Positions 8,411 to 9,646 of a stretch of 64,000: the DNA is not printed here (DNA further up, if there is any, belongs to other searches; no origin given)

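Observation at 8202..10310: Translationally coupled peptidase-lipoprotein-small protein module next to the integrase: candidate effector/immunity (toxin/immunity) cassette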

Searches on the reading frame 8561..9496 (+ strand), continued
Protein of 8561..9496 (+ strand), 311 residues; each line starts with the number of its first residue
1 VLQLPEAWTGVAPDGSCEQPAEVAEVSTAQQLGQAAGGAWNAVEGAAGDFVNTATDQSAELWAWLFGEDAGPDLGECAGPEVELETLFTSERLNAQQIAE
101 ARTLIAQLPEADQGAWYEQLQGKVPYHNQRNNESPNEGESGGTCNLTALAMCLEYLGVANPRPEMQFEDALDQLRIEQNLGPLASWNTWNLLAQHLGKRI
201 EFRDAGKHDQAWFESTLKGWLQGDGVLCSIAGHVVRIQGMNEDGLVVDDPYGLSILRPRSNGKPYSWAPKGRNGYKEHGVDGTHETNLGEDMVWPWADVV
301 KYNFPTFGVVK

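Call 33: fold_search(model_id=the predicted structure, library=pdb)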
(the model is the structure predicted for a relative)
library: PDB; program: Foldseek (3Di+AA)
matches with E <= 10: 115; with E <= 0.001: 0
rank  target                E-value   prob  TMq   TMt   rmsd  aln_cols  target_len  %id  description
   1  7n87_MODEL_1_A        5.1e-03  1.00  0.32  0.61   8.2       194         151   12  Solution NMR structure of peptidase domain from Clostridium thermocellum PCAT1 (released 2021-12-29)
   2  6mpz_A                7.6e-03  1.00  0.35  0.71   3.5       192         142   13  Crystal structure of a double glycine motif protease from AMS/PCAT transporter in complex with the leader peptide (released 2019-02-06)
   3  6mpz_B                1.1e-02  1.00  0.35  0.71   3.7       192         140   13  Crystal structure of a double glycine motif protease from AMS/PCAT transporter in complex with the leader peptide (released 2019-02-06)
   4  7oiy_A                1.8e-02  0.96  0.32  0.39   8.7       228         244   13  Crystal structure of the ZUFSP family member Mug105 (released 2022-02-02)
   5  6mpz_D                2.0e-02  1.00  0.35  0.71   3.7       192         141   13  Crystal structure of a double glycine motif protease from AMS/PCAT transporter in complex with the leader peptide (released 2019-02-06)
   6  1y4h_A                2.5e-02  0.93  0.29  0.46   7.3       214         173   11  Wild type staphopain-staphostatin complex (released 2005-01-18)
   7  2bu3_A                2.8e-02  0.99  0.36  0.53   8.0       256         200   14  Acyl-enzyme intermediate between Alr0975 and glutathione at pH 3.4 (released 2005-12-14)
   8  1pxv_A                3.9e-02  0.93  0.31  0.48   8.7       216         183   13  The staphostatin-staphopain complex: a forward binding inhibitor in complex with its target cysteine protease (released 2003-10-21)
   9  2bu3_B                7.0e-02  0.98  0.36  0.51   5.3       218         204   14  Acyl-enzyme intermediate between Alr0975 and glutathione at pH 3.4 (released 2005-12-14)
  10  1zcm                  9.8e-02  0.72  0.26  0.25   9.4       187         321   14  Human calpain protease core inhibited by ZLLYCH2F (released 2006-01-31)
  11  8vpb_A                1.4e-01  0.95  0.30  0.14   3.8       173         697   13  Cryo-EM structure of the ABC transporter PCAT1 bound with MgADP_Class_2 (released 2024-10-30)
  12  5xe8_C                1.6e-01  0.72  0.19  0.43   4.5        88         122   20  Crystal Structure of the Peptidase Domain of Streptococcus mutans ComA (released 2017-06-28)
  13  6bkj_C                1.7e-01  0.54  0.26  0.26   8.2       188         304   14  Crystal Structure of Human Calpain-3 Protease Core in Complex with Leupeptin (released 2018-02-07)
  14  3b79                  2.2e-01  0.96  0.31  0.70   4.5       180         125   12  Crystal structure of the N-terminal peptidase C39 like domain of the toxin secretion ATP-binding protein from Vibrio par (released 2007-11-13)
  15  2z0d_A                2.4e-01  0.15  0.21  0.21  13.4       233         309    9  The crystal structure of human Atg4B- LC3(1-120) complex (released 2007-05-22)
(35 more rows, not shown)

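Call 37: search_protein_families(library=pfam, proteins=[L053:2-10546:+, L050:5279-11017:+, L043:914-7984:+, L047:6890-10714:+], max_evalue=0.001)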
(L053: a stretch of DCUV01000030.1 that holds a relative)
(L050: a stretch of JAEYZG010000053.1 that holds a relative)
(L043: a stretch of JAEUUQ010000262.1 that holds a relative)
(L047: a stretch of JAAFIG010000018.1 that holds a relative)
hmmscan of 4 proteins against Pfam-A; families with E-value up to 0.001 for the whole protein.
L053:2-10546:+ (3514 aa): 1 family
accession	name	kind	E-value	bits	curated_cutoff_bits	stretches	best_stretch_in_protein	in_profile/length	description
PF13529.12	Peptidase_C39_2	-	1.7e-13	51.8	24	1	3339-3481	2-143/143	Peptidase_C39 like family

L050:5279-11017:+ (1912 aa): 4 families
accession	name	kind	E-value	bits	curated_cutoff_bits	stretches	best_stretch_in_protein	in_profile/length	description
PF00041.27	fn3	-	8.2e-24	84.1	25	2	690-782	2-72/84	Fibronectin type III domain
PF16656.11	Pur_ac_phosph_N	-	1.4e-08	35.6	30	0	604-665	11-83/93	Purple acid Phosphatase, N-terminal domain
PF13529.12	Peptidase_C39_2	-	1.7e-06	29.1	24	1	1625-1782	2-143/143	Peptidase_C39 like family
PF25300.1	Fn3_Dep-1_3rd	-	0.00013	22.2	26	0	319-369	21-70/85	Dep-1 third Fn3-like domain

L043:914-7984:+ (2356 aa): 7 families
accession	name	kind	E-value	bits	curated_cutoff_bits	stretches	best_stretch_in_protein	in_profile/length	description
PF03534.18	SpvB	-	5.6e-50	170.6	22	1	48-281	4-283/287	Salmonella virulence plasmid 65kDa B protein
PF12256.14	TcdB_toxin_midN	-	5.5e-32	111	24.8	1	615-762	14-162/181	Insecticide toxin TcdB middle/N-terminal region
PF12255.14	TcdB_toxin_midC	-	1.5e-17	64.3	25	1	846-939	3-95/147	Insecticide toxin TcdB middle/C-terminal region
PF05593.20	RHS_repeat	-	2.8e-17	63.1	22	0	1833-1852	18-36/38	RHS Repeat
PF13517.12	FG-GAP_3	-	7.3e-16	59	26.9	3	531-594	1-60/61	FG-GAP-like repeat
PF13529.12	Peptidase_C39_2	-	3e-05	25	24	1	2151-2291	5-143/143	Peptidase_C39 like family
PF01839.29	FG-GAP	-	0.00057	20.1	22.1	0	580-594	5-19/37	FG-GAP repeat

L047:6890-10714:+ (1274 aa): 4 families
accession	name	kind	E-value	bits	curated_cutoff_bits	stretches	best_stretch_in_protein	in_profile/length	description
PF00959.24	Phage_lysozyme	-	2.1e-31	109.3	22.3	1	880-1012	2-125/125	Phage lysozyme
PF13699.11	eCIS_core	-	8.2e-21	74.4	22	1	507-579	2-78/79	eCIS core domain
PF01764.32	Lipase_3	-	2.2e-07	31.3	22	1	154-232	53-132/140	Lipase (class 3)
PF13529.12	Peptidase_C39_2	-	0.00098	20.1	24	0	1066-1213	3-143/143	Peptidase_C39 like family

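Call 50: search_protein_families(library=pfam, proteins=[L020:12087-14267:+, L024:10724-11332:+, L024:11329-11844:+], max_evalue=0.001)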
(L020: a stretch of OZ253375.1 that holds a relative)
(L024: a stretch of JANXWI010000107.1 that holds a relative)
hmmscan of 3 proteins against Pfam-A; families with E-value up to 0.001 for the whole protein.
L020:12087-14267:+ (726 aa): 2 families
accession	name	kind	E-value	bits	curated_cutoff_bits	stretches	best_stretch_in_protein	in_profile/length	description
PF00004.35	AAA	-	2.3e-25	90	21.2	1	520-642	2-126/131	ATPase family associated with various cellular activities (AAA)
PF22977.2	WHD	-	0.00069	19.8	27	0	52-96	93-124/221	Winged helix domain, variant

L024:10724-11332:+ (202 aa): 0 families

L024:11329-11844:+ (171 aa): 0 families

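Call 61: search_protein_families(library=phrogs, proteins=[window:8561-9496:+], max_evalue=0.01)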
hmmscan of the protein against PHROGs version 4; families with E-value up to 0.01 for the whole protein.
window:8561-9496:+ (311 aa): 1 family
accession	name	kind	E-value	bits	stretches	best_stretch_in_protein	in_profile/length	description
phrog_10051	-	lysis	0.001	19.3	0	120-159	277-314/455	endolysin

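Call 62: search_dna_similar(query=window:8561-9493:+, collection=phages, mode=protein, max_evalue=0.001, max_rows=15)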
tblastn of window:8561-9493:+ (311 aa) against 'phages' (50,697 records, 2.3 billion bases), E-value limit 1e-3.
Records with a match: 3; places in all: 3; records where one place covers at least 80% of the query: 0.
Best place of each record, by identity: <60% 3.
By first word of the organism name: Microcoleus 1; Leptolyngbya 1; Arthronema 1.
By host as written in the record: - 1; Leptolyngbya boryana (basionym: Plectonema boryanum) 1; Arthronema africanum strain 1980/01 1.
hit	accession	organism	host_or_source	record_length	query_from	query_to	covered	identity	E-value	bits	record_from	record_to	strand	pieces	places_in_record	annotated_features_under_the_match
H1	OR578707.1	Microcoleus phage My-WqHQDG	river water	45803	98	273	57%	26.1%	4e-5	51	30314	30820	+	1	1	hypothetical protein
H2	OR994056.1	Leptolyngbya phage Lbo402-yong5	Leptolyngbya boryana (basionym: ...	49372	123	252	42%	31.4%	3e-7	57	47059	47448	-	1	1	none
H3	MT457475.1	Arthronema virus TR020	Arthronema africanum strain 1980/01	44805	124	252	41%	24.6%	2e-5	52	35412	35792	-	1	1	putative cysteine protease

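Call 67: search_protein_families(library=pfam, proteins=[L013:9443-10825:+, L015:9371-10675:+, L017:9317-10720:+, L022:2927-5209:+, L020:8486-10759:+, L024:8705-10720:+, L031:7971-11354:+, L049:8486-12043:+, L046:7763-10699:+, L032:7886-10753:+], max_evalue=0.001)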
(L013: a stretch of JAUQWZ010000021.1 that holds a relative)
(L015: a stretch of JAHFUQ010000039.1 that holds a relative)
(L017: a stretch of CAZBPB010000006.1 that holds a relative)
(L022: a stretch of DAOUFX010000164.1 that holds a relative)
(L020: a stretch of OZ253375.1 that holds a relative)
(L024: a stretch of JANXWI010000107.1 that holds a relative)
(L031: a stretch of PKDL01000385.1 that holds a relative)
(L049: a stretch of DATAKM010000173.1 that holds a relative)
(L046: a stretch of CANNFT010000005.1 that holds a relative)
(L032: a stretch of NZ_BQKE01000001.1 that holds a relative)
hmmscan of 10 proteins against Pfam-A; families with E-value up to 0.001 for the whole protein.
L013:9443-10825:+ (460 aa): 2 families
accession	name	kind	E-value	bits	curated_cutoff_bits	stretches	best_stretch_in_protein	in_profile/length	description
PF01471.23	PG_binding_1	-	1.4e-07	32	23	1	114-150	21-57/57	Putative peptidoglycan binding domain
PF13529.12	Peptidase_C39_2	-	5.4e-05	24.2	24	1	275-407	2-143/143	Peptidase_C39 like family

L015:9371-10675:+ (434 aa): 3 families
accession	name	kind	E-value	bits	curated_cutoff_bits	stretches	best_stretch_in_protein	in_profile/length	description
PF01471.23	PG_binding_1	-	7.4e-10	39.3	23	1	98-134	21-57/57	Putative peptidoglycan binding domain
PF13529.12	Peptidase_C39_2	-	1.4e-05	26.1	24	1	251-384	2-143/143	Peptidase_C39 like family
PF09374.15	PG_binding_3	-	5.5e-05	23.7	24.6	0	88-114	3-33/76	Predicted Peptidoglycan domain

L017:9317-10720:+ (467 aa): 2 families
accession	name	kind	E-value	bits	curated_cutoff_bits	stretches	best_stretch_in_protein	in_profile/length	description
PF01471.23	PG_binding_1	-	1.2e-08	35.5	23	1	119-156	20-57/57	Putative peptidoglycan binding domain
PF13529.12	Peptidase_C39_2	-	2e-05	25.6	24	1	284-416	2-143/143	Peptidase_C39 like family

L022:2927-5209:+ (760 aa): 3 families
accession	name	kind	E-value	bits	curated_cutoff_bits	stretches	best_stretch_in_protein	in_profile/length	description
PF01464.25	SLT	-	2.6e-20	72.6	21.3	1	150-273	2-114/117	Transglycosylase SLT domain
PF01476.26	LysM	-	3.5e-06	27.3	20.9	1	379-409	1-29/43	LysM domain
PF13529.12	Peptidase_C39_2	-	0.00014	22.8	24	1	568-701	2-142/143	Peptidase_C39 like family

L020:8486-10759:+ (757 aa): 2 families
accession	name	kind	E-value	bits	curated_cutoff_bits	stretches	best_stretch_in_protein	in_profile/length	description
PF01832.25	Glucosaminidase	-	9.1e-21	75.2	30.2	1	363-482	14-121/123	Mannosyl-glycoprotein endo-beta-N-acetylglucosaminidase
PF13529.12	Peptidase_C39_2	-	3.9e-05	24.7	24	1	561-701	2-143/143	Peptidase_C39 like family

L024:8705-10720:+ (671 aa): 2 families
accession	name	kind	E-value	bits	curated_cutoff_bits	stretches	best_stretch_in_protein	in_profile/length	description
PF01832.25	Glucosaminidase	-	9.5e-23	81.6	30.2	1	265-383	14-120/123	Mannosyl-glycoprotein endo-beta-N-acetylglucosaminidase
PF13529.12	Peptidase_C39_2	-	1.3e-05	26.2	24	1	474-614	2-143/143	Peptidase_C39 like family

L031:7971-11354:+ (1127 aa): 2 families
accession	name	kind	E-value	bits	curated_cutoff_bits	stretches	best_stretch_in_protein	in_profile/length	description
PF13699.11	eCIS_core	-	1.8e-24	86.1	22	2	108-175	5-78/79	eCIS core domain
PF11429.13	Colicin_D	-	4.8e-24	85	25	1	1037-1120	1-83/84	Colicin D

L049:8486-12043:+ (1185 aa): 0 families

L046:7763-10699:+ (978 aa): 1 family
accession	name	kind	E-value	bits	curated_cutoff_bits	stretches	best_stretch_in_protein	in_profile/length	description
PF13529.12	Peptidase_C39_2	-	7.6e-07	30.2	24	1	786-920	2-142/143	Peptidase_C39 like family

L032:7886-10753:+ (955 aa): 3 families
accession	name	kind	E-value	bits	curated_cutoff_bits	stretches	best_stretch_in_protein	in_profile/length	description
PF13529.12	Peptidase_C39_2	-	9e-07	30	24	1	756-888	3-142/143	Peptidase_C39 like family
PF01476.26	LysM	-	3.6e-06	27.3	20.9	1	136-166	1-29/43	LysM domain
PF23473.1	LysM3_LYK4_5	-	0.00021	21.8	29.3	0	135-162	4-31/48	LYK4/5 LysM3 domain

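Call 72: fold_search(model_id=the predicted structure, library=viral)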
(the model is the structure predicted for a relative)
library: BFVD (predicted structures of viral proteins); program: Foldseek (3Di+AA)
matches with E <= 10: 148; with E <= 0.001: 5
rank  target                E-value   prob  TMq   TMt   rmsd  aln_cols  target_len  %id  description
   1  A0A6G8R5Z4            1.1e-05  1.00  0.31  0.24  17.3       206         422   21  Endolysin [Synechococcus phage S-N03]
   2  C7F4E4                7.8e-05  1.00  0.41  0.32  11.4       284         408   17  (no name in the UniProt tables at hand)
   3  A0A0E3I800            1.8e-04  1.00  0.37  0.25   4.9       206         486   19  Lysozyme [Synechococcus phage ACG-2014f]
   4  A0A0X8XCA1            2.9e-04  1.00  0.39  0.33   5.1       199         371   16  (no name in the UniProt tables at hand)
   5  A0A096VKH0            3.4e-04  1.00  0.35  0.36   5.8       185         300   18  Lysozyme [Synechococcus phage S-CBP1]
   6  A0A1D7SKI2            8.3e-03  0.98  0.38  0.12  27.1       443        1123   16  Lysozyme [Cyanophage S-RIM14]
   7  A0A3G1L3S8            3.9e-02  0.87  0.30  0.33  11.2       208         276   16  Putative peptidoglycan-binding protein [Synechococcus phage S-CBWM1]
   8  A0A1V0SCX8            8.6e-02  0.93  0.26  0.30   5.6       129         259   16  Uncharacterized protein [Indivirus ILV1]
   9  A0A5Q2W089            9.6e-02  0.77  0.27  0.41  11.7       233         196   10  (no name in the UniProt tables at hand)
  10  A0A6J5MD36            1.1e-01  0.87  0.22  0.34   5.6       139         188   14  Uncharacterized protein [uncultured Caudovirales phage]
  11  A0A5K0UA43            1.1e-01  0.47  0.29  0.30  16.6       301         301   13  Uncharacterized protein (Fragment) [Yasminevirus sp. GU-2018]
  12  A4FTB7                1.3e-01  0.41  0.16  0.24  23.5       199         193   12  Uncharacterized protein [Cyprinid herpesvirus 3]
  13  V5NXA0                2.8e-01  0.12  0.10  0.11  25.2       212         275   10  F-US11 protein [Chelonid alphaherpesvirus 5]
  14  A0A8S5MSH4            4.0e-01  0.09  0.14  0.14  10.6       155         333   12  PlyB like endolysin [Siphoviridae sp. ctouo22]
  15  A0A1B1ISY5            5.6e-01  0.44  0.21  0.53   6.7       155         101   10  (no name in the UniProt tables at hand)
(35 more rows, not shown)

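Call 80: search_solved_structures(query=L020:12087-14264:+, max_evalue=1e-10)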
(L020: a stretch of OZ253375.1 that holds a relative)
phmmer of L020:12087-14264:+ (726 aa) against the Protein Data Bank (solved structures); distinct sequences matched with E-value up to 1e-10: 167 (the best 60 are shown).
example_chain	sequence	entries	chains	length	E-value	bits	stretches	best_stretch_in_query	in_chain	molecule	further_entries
9m4n_A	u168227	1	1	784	1.4e-29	106.3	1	519-683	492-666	Cell division control protein 48 homolog A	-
9m3v_A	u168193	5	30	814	1.5e-29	106.2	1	519-683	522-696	Cell division control protein 48 homolog A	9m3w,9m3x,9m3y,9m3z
6oaa_B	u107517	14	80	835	3.9e-29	104.8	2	515-642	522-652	Cell division control protein 48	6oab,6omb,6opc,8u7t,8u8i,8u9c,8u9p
8dar_A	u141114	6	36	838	4e-29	104.8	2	515-642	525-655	Cell division control protein 48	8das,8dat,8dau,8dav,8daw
6oa9_A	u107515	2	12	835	1e-28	103.5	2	515-642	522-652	Cell division control protein 48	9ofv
7wub_D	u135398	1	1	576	1.9e-28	102.6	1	473-675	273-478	Transitional endoplasmic reticulum ATPase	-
7wub_C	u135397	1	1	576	1.9e-28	102.5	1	473-674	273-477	Transitional endoplasmic reticulum ATPase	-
9ox9_A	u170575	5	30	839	2.3e-28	102.2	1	475-646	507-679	vesicle-fusing ATPase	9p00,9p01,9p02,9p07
6mck_A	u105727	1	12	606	2.6e-28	102.1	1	473-674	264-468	Transitional endoplasmic reticulum ATPase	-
6chs_H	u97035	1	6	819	2.7e-28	102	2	474-642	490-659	Putative cell division control protein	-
7rlj_A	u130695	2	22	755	3.9e-28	101.5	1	473-674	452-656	Transitional endoplasmic reticulum ATPase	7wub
8yka_A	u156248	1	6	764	4e-28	101.5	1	473-674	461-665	Transitional endoplasmic reticulum ATPase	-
5c18_A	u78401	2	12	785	4.4e-28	101.3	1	473-656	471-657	Transitional endoplasmic reticulum ATPase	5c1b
7y4w_A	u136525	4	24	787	4.4e-28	101.3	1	473-674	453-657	Transitional endoplasmic reticulum ATPase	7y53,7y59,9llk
5c19_A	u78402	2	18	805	4.8e-28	101.2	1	473-674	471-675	Transitional endoplasmic reticulum ATPase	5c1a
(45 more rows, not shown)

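Call 81: search_protein_families(library=ncbifam, proteins=[L020:12087-14264:+, L024:10724-11332:+, L024:11329-11844:+, L047:10718-11371:+, L053:10583-11260:+], max_evalue=0.01)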
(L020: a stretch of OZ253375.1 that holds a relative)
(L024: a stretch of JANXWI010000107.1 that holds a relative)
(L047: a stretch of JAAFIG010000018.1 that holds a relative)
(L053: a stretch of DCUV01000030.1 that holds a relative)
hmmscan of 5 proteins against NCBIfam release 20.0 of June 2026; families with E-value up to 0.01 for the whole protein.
L020:12087-14264:+ (726 aa): 17 families
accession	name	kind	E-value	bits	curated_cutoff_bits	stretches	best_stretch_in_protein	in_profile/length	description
NF042959.1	IteA_antiphage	equivalog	8.6e-25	87.6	510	1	468-691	82-301/367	anti-phage ATPase IteA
NF041006.2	cell_div_CdvC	equivalog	7.8e-18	64.5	650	1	475-676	100-302/370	cell division protein CdvC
TIGR01243.1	CDC48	subfamily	1.1e-13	50.4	802.65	1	519-640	215-338/733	CDC48 family AAA ATPase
NF003069.1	PRK03992.1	subfamily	1.9e-11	43.8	500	1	520-685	169-343/379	proteasome-activating nucleotidase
TIGR01242.2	TIGR01242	subfamily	2.3e-11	43.3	500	1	520-642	152-279/362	proteasome-activating nucleotidase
NF047748.1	PrtsmActNtasePan1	equivalog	7.4e-11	41.7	750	1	519-687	185-362/405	proteasome-activating nucleotidase Pan1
NF008004.0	PRK10733.1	equivalog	1.7e-10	39.5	1008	1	475-640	149-314/644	ATP-dependent zinc metalloprotease FtsH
NF047747.1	PrtsmActNtasePan2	equivalog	2.5e-10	40.2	700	1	519-641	188-315/397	proteasome-activating nucleotidase Pan2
TIGR01241.2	FtsH_fam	equivalog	2.1e-08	33.4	600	1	487-640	171-324/598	ATP-dependent zinc metalloprotease FtsH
NF003229.0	PRK04195.1-5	equivalog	2.9e-07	29.6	280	1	518-597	46-122/413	replication factor C large subunit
TIGR03922.1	T7SS_EccA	equivalog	9.7e-07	27.7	466.65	1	520-616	316-414/557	type VII secretion AAA-ATPase EccA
TIGR03689.1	pup_AAA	equivalog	3.2e-05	22.9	504.75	1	520-594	220-309/512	proteasome ATPase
NF001679.0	PRK00440.1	equivalog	0.00024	20.3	303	1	520-585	43-114/322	replication factor C small subunit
TIGR02639.1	ClpA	equivalog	0.00025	19.4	993.15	1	520-554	491-525/734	ATP-dependent Clp protease ATP-binding subunit ClpA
NF009067.0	PRK12402.1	equivalog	0.0034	16.4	317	1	520-553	40-73/340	replication factor C small subunit 2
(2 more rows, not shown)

L024:10724-11332:+ (202 aa): 0 families

L024:11329-11844:+ (171 aa): 0 families

L047:10718-11371:+ (217 aa): 0 families

L053:10583-11260:+ (225 aa): 2 families
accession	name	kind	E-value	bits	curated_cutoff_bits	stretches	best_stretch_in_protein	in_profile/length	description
NF047619.1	NADase_discoid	domain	1.7e-22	79.9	38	2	107-217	51-129/130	NADase-type glycan-binding domain-containing protein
TIGR02566.1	cas_Csy3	equivalog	0.0052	16.2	157.55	1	92-155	223-277/341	type I-F CRISPR-associated protein Csy3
